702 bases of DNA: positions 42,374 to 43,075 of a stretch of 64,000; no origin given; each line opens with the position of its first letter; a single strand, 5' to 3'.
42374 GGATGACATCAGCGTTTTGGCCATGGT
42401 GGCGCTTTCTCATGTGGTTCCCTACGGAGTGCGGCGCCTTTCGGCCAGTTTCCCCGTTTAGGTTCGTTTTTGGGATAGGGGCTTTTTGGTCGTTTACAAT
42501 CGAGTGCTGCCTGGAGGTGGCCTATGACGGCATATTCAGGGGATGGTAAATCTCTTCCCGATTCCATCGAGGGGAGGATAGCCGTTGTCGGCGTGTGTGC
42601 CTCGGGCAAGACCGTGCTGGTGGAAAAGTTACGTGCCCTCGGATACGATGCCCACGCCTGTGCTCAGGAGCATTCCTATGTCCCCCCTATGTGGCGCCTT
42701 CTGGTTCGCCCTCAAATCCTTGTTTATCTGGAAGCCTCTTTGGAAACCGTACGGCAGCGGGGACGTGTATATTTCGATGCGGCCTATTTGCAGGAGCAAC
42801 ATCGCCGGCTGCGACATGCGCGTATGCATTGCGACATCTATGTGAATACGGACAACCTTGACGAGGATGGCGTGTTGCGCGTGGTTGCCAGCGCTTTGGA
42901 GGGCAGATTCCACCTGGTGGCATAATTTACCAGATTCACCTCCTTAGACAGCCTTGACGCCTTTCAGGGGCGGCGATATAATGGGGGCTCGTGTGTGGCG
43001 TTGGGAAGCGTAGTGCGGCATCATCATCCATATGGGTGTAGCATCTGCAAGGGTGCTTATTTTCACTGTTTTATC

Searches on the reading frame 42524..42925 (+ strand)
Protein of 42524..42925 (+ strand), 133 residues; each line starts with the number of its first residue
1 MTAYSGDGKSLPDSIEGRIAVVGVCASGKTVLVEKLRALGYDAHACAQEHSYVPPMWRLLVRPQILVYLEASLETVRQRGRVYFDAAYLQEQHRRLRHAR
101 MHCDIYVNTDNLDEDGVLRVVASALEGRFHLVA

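Call 67: search_protein_families(library=pfam, proteins=[window:42524-42925:+], max_evalue=0.001)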
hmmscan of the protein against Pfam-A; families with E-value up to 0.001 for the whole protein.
window:42524-42925:+ (133 aa): 1 family
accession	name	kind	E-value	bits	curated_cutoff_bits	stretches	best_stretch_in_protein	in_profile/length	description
PF13191.12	AAA_16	-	0.00044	21.2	32.6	1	19-90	27-104/167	AAA ATPase domain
